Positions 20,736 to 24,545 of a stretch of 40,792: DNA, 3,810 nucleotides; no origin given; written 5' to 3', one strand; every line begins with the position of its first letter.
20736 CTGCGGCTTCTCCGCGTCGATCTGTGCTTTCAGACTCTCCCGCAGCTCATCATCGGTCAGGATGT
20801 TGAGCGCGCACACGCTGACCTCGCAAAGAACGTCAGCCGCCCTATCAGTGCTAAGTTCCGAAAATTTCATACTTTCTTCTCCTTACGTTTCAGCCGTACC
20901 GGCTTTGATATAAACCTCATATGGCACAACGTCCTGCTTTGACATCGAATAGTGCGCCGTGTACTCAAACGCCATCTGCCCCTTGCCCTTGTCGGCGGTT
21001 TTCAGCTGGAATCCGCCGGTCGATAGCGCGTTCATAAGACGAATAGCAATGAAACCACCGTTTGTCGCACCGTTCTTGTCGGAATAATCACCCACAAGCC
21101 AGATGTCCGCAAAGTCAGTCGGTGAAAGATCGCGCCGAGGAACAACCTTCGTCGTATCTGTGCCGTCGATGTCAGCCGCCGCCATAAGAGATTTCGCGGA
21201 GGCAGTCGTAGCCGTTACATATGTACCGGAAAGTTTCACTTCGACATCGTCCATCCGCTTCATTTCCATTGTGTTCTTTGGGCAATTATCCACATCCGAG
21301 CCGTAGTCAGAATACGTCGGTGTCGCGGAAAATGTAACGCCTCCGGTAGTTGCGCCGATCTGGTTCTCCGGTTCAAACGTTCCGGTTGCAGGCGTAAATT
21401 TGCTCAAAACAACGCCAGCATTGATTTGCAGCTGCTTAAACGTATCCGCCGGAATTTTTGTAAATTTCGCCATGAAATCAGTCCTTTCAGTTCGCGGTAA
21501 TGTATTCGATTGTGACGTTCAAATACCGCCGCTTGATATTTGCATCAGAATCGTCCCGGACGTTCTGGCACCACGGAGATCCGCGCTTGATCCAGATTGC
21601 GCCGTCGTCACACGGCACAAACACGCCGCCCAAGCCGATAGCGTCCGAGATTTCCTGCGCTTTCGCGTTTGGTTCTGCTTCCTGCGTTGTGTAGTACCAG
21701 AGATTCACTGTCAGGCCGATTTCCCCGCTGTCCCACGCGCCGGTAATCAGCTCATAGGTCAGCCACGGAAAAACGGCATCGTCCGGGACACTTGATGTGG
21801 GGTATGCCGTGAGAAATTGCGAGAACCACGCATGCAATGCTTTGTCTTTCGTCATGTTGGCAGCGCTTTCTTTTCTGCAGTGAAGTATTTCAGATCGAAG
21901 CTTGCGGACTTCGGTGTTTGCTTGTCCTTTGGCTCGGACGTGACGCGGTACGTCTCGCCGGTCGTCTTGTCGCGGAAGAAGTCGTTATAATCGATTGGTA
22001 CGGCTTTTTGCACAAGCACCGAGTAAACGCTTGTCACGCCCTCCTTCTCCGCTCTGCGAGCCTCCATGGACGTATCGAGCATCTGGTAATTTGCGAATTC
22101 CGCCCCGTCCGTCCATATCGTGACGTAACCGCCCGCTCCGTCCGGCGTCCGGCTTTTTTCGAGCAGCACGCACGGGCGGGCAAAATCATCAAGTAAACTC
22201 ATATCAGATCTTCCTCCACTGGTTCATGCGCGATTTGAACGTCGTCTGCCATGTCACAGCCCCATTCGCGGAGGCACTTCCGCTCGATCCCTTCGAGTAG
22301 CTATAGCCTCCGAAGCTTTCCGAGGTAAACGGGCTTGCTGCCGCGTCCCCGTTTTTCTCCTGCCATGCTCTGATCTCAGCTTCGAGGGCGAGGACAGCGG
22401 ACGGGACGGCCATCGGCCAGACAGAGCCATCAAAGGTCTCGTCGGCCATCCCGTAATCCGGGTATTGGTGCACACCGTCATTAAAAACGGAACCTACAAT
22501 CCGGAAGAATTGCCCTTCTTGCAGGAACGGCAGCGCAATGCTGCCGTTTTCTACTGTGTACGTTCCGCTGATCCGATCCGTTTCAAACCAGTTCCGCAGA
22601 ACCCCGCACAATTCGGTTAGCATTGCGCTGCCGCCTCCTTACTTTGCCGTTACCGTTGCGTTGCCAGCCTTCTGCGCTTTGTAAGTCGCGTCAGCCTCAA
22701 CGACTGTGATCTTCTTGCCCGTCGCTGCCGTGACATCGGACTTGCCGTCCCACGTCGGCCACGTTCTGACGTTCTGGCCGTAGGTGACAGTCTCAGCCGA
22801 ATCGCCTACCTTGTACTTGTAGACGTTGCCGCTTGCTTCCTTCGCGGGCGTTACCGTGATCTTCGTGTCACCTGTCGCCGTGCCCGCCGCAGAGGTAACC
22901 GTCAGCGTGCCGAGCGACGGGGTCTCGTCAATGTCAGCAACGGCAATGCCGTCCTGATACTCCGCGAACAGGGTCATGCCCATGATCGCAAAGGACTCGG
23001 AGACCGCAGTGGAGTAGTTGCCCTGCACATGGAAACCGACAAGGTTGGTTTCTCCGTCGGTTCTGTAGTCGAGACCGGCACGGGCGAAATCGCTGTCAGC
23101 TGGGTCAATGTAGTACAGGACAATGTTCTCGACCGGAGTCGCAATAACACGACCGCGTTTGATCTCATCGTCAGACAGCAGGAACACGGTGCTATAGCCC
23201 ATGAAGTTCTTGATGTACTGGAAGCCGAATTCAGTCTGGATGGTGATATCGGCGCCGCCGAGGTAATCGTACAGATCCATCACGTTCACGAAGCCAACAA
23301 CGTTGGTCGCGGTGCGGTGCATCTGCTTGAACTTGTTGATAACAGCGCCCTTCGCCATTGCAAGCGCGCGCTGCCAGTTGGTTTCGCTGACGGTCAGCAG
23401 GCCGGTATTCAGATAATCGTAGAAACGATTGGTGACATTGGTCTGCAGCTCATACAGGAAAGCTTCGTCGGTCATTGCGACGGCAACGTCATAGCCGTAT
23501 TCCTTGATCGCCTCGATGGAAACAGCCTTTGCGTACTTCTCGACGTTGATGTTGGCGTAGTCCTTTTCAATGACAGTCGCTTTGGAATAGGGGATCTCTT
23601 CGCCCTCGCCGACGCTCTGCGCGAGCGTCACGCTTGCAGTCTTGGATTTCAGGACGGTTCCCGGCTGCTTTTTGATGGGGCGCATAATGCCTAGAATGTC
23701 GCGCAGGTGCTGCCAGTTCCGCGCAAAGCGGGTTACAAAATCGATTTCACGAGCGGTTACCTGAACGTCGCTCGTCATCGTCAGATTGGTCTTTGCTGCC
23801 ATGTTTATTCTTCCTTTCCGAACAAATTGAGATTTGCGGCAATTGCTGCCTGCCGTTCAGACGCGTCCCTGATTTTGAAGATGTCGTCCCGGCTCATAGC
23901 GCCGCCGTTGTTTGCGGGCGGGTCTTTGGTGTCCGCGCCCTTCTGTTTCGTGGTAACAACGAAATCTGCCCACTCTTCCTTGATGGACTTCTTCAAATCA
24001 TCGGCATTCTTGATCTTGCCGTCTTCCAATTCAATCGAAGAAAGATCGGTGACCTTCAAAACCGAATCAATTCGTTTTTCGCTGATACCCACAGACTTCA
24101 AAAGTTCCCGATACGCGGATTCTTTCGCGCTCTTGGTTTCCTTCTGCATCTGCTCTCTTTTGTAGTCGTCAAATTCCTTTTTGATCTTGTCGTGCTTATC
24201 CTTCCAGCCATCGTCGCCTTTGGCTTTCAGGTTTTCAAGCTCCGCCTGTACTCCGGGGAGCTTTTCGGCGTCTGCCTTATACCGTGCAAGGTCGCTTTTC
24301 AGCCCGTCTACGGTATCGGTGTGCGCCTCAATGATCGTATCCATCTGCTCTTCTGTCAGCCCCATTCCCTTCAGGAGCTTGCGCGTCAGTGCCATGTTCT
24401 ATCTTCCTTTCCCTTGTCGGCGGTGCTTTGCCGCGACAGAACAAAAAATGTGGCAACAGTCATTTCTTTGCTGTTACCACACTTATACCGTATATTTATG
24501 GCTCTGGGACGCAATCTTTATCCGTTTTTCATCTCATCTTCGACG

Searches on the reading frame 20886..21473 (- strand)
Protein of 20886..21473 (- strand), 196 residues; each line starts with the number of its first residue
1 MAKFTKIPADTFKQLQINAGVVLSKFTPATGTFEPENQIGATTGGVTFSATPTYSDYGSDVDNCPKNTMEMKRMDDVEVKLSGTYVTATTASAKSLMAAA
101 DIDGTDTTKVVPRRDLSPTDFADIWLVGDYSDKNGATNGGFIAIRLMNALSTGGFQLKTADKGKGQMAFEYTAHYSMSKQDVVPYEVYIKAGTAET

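Call 54: search_protein_families(library=pfam, proteins=[window:20886-21473:-], max_evalue=0.001)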
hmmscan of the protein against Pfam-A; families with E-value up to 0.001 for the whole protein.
window:20886-21473:- (196 aa): 0 families

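Call 55: search_protein_families(library=phrogs, proteins=[window:20886-21473:-], max_evalue=0.0001)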
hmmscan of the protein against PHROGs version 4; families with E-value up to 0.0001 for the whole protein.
window:20886-21473:- (196 aa): 1 family
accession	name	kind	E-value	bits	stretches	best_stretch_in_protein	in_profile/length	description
phrog_885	-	tail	1e-21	78.3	1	3-193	5-197/338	major tail protein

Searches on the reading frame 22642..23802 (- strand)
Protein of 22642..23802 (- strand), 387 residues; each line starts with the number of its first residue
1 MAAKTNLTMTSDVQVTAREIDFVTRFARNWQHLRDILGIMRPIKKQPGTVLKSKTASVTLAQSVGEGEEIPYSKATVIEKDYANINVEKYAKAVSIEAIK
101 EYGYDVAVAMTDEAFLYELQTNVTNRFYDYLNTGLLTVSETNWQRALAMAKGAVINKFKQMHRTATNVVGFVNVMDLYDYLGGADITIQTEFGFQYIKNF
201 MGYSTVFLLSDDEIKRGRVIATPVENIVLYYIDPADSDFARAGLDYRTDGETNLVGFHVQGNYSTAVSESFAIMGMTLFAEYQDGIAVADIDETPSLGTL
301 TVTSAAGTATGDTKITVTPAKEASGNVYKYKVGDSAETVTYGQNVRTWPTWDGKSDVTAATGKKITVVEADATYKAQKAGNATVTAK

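Call 54: search_protein_families(library=pfam, proteins=[window:22642-23802:-], max_evalue=0.001)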
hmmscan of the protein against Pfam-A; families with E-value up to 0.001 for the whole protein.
window:22642-23802:- (387 aa): 1 family
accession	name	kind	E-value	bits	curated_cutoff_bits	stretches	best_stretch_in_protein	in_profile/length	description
PF18316.7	S-l_SbsC_C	-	4.2e-16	59.6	26.6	1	306-387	2-86/86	S-layer protein SbsC C-terminal domain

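Call 55: search_protein_families(library=phrogs, proteins=[window:22642-23802:-], max_evalue=0.0001)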
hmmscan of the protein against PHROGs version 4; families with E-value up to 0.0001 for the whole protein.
window:22642-23802:- (387 aa): 1 family
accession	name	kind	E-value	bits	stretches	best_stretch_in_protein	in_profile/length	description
phrog_544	-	head and packaging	4.2e-36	125.8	1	3-294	7-276/282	major head protein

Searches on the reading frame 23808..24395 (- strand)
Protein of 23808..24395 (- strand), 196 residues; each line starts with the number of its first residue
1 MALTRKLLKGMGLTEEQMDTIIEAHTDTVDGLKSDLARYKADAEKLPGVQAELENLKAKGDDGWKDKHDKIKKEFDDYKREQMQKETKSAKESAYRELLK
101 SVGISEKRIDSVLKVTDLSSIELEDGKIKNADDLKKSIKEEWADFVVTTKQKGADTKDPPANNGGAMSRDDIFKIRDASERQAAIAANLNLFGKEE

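Call 54: search_protein_families(library=pfam, proteins=[window:23808-24395:-], max_evalue=0.001)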
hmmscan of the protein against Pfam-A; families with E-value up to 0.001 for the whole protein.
window:23808-24395:- (196 aa): 1 family
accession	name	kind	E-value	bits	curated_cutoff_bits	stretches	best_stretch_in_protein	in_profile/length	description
PF06810.17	Phage_scaffold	-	4.9e-18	66.1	35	1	4-164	2-167/170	Phage capsid assembly scaffolding protein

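Call 55: search_protein_families(library=phrogs, proteins=[window:23808-24395:-], max_evalue=0.0001)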
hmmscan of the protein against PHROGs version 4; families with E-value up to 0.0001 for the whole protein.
window:23808-24395:- (196 aa): 1 family
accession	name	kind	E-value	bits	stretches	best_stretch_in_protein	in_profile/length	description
phrog_194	-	head and packaging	1.1e-11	46.2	1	1-190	19-226/335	head scaffolding protein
